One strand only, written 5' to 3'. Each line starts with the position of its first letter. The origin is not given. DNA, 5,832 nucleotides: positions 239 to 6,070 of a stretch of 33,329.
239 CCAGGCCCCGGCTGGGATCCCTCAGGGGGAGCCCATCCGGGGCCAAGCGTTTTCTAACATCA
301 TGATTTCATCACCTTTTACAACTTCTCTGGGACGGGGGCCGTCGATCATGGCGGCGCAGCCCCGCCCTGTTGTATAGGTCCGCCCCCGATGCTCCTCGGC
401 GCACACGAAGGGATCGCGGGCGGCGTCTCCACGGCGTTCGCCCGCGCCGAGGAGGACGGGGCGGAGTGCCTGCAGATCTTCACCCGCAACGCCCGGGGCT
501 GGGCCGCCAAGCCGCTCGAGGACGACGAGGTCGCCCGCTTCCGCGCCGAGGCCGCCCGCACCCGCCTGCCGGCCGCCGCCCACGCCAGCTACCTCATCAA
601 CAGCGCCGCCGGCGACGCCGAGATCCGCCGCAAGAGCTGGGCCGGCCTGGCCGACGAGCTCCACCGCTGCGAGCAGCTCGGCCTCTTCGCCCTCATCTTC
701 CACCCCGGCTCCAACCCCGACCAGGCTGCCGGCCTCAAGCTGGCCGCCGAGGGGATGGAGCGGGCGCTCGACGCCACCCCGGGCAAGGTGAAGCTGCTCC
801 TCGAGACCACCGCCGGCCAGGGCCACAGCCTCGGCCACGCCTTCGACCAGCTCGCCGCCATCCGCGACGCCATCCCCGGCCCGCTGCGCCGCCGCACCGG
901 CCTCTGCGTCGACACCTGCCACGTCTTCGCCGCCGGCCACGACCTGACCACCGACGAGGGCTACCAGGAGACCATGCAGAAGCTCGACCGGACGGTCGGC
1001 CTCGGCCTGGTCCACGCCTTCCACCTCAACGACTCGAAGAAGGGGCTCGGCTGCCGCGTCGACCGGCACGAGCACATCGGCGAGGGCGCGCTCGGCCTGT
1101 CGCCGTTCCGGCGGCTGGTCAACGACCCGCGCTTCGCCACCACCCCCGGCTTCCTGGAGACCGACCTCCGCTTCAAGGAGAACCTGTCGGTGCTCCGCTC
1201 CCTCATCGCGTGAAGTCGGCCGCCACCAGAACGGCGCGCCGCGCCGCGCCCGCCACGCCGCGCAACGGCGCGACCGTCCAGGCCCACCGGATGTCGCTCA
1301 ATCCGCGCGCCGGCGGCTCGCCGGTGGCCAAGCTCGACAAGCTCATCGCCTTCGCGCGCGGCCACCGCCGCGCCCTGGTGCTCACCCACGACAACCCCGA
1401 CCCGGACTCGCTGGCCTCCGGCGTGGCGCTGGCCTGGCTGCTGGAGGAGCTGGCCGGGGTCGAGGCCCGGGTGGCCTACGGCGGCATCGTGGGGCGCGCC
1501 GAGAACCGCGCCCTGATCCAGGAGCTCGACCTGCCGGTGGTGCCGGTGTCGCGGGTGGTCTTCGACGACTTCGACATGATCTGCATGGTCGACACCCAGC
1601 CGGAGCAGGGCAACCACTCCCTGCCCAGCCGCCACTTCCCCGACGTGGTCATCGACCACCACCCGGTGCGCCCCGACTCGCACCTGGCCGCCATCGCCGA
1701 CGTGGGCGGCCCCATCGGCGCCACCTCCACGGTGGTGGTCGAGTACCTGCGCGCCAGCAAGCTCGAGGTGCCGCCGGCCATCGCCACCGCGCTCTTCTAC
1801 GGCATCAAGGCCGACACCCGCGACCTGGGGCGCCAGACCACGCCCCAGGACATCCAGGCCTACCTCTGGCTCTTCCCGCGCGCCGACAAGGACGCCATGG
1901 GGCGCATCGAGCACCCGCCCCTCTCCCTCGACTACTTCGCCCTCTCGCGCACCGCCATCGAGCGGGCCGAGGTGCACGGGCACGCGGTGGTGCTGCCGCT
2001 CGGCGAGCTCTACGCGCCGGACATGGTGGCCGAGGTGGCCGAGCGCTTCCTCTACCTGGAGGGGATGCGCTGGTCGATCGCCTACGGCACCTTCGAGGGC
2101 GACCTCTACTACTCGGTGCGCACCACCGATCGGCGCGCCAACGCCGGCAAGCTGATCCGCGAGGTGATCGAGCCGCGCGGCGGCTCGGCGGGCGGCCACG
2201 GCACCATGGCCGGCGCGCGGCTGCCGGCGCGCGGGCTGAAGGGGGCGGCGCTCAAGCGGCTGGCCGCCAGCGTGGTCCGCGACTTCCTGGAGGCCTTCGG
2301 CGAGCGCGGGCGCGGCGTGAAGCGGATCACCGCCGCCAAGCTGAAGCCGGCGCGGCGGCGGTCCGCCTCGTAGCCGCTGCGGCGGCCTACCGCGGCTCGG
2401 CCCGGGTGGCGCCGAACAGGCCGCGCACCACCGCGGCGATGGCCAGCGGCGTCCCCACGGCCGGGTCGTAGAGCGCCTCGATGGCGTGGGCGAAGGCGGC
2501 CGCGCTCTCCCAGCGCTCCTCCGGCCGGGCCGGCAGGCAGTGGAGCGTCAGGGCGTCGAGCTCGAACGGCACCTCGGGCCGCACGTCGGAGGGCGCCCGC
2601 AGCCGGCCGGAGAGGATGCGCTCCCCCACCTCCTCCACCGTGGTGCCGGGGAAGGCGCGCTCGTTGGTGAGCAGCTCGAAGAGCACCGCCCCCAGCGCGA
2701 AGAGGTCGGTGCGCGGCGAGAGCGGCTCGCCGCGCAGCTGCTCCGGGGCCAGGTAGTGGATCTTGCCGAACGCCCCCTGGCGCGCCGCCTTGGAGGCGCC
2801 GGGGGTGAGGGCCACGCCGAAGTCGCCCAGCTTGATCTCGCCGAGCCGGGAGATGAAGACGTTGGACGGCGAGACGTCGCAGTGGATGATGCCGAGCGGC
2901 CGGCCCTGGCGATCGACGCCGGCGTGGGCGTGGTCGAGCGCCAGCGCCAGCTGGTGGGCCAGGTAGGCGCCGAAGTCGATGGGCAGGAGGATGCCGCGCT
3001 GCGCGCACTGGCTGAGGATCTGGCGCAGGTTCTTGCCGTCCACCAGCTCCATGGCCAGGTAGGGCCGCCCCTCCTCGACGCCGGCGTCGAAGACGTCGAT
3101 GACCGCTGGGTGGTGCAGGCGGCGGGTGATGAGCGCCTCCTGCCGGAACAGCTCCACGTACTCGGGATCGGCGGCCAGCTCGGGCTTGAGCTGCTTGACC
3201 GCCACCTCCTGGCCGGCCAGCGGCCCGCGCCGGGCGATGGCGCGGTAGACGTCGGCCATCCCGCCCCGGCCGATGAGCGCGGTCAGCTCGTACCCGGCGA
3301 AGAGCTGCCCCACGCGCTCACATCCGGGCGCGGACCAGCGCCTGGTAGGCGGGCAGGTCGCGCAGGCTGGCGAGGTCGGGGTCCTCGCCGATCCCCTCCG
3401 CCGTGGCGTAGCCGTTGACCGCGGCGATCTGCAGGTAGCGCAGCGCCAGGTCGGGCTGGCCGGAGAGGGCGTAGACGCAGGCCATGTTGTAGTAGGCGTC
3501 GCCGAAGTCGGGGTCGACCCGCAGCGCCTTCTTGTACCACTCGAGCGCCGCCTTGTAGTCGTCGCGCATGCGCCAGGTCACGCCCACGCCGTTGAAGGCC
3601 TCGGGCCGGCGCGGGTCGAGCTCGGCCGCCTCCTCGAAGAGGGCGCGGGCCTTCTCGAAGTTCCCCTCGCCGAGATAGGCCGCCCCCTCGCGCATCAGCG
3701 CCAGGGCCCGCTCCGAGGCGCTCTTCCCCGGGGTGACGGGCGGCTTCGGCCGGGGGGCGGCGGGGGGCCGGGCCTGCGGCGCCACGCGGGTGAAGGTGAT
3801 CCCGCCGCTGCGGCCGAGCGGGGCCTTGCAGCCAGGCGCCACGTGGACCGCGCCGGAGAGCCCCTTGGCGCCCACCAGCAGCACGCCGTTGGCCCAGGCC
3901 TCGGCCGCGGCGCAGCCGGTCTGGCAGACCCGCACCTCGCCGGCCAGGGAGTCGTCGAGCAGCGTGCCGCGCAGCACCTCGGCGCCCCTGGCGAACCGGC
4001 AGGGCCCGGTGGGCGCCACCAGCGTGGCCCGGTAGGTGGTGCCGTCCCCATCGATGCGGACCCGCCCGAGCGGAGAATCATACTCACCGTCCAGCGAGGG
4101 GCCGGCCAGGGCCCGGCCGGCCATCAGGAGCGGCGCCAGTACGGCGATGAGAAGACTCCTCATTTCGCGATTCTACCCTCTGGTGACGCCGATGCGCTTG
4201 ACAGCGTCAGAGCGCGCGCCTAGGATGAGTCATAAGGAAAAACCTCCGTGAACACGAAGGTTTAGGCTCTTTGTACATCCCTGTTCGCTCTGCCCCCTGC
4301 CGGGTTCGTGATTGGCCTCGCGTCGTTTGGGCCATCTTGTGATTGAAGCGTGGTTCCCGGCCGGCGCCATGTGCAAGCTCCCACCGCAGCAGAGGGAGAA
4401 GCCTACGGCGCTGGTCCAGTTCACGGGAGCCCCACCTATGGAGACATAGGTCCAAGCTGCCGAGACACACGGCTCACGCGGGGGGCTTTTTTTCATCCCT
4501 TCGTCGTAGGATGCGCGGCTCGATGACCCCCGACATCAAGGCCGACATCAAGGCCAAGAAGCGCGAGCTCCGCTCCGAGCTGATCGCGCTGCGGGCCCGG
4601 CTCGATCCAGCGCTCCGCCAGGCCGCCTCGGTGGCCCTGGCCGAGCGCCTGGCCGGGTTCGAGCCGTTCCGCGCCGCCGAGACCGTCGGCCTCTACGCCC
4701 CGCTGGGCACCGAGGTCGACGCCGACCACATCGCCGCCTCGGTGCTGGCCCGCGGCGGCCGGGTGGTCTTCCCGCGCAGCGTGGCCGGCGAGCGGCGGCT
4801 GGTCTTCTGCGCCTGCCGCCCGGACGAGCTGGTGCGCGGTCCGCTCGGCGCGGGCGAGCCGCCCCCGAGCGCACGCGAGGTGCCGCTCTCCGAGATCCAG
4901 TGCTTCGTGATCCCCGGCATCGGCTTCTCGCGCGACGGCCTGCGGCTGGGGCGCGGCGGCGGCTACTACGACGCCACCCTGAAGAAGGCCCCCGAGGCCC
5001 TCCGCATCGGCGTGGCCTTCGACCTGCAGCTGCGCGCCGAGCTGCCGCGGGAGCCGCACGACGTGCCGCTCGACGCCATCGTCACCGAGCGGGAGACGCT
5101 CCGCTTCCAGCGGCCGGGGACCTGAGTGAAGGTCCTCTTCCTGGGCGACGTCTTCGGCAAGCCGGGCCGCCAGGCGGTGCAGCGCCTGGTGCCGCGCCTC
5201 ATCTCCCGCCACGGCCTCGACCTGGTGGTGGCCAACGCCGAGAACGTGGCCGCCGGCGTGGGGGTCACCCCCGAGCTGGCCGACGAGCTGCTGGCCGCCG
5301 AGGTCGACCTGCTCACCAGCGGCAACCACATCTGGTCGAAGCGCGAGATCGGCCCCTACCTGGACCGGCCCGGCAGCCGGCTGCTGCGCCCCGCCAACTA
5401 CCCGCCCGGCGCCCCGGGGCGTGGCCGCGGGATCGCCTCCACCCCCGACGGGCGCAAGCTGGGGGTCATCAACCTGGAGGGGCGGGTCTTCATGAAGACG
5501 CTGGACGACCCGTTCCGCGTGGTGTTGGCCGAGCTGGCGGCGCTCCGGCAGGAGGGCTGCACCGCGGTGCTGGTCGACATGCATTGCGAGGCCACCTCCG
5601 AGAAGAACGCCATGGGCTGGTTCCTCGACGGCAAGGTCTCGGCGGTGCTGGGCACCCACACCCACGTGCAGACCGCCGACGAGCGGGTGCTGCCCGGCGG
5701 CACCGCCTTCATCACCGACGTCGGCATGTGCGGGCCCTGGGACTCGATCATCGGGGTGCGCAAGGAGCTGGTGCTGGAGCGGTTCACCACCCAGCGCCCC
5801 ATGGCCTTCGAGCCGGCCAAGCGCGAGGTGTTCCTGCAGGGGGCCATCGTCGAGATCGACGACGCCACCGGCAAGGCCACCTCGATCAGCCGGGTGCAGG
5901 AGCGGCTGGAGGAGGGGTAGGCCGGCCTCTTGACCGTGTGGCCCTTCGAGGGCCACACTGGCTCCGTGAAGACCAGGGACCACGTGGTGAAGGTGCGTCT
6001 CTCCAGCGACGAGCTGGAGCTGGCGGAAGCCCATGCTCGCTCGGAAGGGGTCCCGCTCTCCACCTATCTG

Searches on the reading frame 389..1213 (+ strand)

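Call 101: search_protein_families(library=pfam, proteins=[window:389-1213:+], max_evalue=0.001)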
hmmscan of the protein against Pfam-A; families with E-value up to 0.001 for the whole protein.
window:389-1213:+ (274 aa): 1 family
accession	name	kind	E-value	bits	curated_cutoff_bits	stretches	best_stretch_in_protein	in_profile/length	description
PF01261.30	AP_endonuc_2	-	5.4e-45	154.5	31.1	1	17-258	1-229/249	Xylose isomerase-like TIM barrel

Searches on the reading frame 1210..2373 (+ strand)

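Call 101: search_protein_families(library=pfam, proteins=[window:1210-2373:+], max_evalue=0.001)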
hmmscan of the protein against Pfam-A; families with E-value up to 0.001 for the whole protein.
window:1210-2373:+ (387 aa): 2 families
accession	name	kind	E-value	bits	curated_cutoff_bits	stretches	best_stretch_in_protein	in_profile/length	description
PF01368.27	DHH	-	1.4e-09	38.8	28.1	1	56-199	3-125/125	DHH family, N-terminal domain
PF02272.25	DHHA1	-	3.9e-08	34.1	25.9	1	261-352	6-97/102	DHHA1 domain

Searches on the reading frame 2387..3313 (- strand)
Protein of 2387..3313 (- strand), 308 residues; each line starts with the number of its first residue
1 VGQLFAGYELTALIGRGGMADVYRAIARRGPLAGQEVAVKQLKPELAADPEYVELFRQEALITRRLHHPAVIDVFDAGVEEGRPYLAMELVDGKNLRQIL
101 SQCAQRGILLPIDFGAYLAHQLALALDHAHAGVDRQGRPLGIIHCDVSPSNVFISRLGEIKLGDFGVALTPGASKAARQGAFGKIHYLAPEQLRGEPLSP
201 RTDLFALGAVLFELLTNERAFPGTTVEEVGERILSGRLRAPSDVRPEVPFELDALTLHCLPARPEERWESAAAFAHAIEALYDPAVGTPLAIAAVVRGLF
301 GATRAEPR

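Call 101: search_protein_families(library=pfam, proteins=[window:2387-3313:-], max_evalue=0.001)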
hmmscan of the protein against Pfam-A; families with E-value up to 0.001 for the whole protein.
window:2387-3313:- (308 aa): 3 families
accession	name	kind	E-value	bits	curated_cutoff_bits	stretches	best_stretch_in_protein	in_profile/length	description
PF00069.31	Pkinase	-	6.4e-37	127.8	31.7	1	8-276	1-260/263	Protein kinase domain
PF07714.23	PK_Tyr_Ser-Thr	-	2.3e-26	93.1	23.1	1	10-268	3-249/258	Protein tyrosine and serine/threonine kinase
PF03109.22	ABC1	-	7.4e-06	25.7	22.9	0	140-168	186-214/244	ABC1 atypical kinase-like domain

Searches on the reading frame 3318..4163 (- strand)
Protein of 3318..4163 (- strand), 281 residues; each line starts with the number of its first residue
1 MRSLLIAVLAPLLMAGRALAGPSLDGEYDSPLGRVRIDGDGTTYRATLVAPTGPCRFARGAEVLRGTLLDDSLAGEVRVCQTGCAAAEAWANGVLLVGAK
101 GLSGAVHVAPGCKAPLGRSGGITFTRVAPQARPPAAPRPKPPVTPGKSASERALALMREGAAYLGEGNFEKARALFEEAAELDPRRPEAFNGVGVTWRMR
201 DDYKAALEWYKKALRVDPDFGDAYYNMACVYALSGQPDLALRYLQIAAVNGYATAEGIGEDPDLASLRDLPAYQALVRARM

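Call 101: search_protein_families(library=pfam, proteins=[window:3318-4163:-], max_evalue=0.001)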
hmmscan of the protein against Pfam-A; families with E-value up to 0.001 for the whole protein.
window:3318-4163:- (281 aa): 14 families
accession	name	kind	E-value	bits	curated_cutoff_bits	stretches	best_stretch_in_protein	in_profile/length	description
PF00515.34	TPR_1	-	1.4e-19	69.5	27.8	2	187-220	1-34/34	Tetratricopeptide repeat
PF07719.23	TPR_2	-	2.7e-18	65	27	2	153-185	1-33/34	Tetratricopeptide repeat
PF13414.12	TPR_11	-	3.8e-15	55.7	26.8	2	202-235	9-42/42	TPR repeat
PF13181.12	TPR_8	-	4.7e-11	42.4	25.7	0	155-184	3-32/34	Tetratricopeptide repeat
PF13431.12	TPR_17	-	5.3e-11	42.3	24.4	1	210-241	2-33/34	Tetratricopeptide repeat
PF13424.12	TPR_12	-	1.8e-10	41.3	30.1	1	152-217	2-75/77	Tetratricopeptide repeat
PF13432.12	TPR_16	-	2.1e-09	38.1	32.7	1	159-218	3-62/65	Tetratricopeptide repeat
PF13428.12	TPR_14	-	8.7e-09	35.7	23.5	1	157-189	5-37/44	Tetratricopeptide repeat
PF14559.12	TPR_19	-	3.3e-08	34.2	25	1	201-245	5-49/68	Tetratricopeptide repeat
PF13176.12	TPR_7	-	1.2e-06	28.6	27.9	0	201-223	13-35/36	Tetratricopeptide repeat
PF13374.12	TPR_10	-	2.6e-06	27.7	27.5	0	190-216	5-31/42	Tetratricopeptide repeat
PF13371.12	TPR_9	-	4.5e-05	23.8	35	0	161-223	3-65/73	Tetratricopeptide repeat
PF13174.12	TPR_6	-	0.00018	22.4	26.3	0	155-184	2-31/33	Tetratricopeptide repeat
PF08238.18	Sel1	-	0.0003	21.7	30.7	0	190-213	12-31/36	Sel1 repeat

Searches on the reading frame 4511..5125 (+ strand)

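Call 21: search_protein_families(library=pfam, proteins=[window:4511-5125:+], max_evalue=0.001)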
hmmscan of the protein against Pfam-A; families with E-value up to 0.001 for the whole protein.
window:4511-5125:+ (204 aa): 1 family
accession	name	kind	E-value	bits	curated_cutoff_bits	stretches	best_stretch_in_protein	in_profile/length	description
PF01812.26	5-FTHF_cyc-lig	-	1e-36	127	27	1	17-193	1-186/186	5-formyltetrahydrofolate cyclo-ligase family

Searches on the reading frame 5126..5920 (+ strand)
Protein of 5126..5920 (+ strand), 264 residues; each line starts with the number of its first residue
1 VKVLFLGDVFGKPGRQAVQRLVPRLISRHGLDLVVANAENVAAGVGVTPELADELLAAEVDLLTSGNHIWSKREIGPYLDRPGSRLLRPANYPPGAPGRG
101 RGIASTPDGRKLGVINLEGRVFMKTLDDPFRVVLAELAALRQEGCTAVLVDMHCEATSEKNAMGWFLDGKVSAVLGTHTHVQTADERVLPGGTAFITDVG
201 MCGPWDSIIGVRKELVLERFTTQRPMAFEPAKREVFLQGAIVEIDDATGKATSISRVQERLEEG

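Call 21: search_protein_families(library=pfam, proteins=[window:5126-5920:+], max_evalue=0.001)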
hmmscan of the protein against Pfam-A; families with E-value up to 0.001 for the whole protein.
window:5126-5920:+ (264 aa): 2 families
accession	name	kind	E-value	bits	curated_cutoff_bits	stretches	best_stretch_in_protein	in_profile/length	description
PF13277.11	YmdB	-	1.9e-101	339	27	1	4-257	1-253/253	YmdB-like protein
PF00149.33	Metallophos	-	8.5e-08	33.3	21.5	1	1-181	1-190/191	Calcineurin-like phosphoesterase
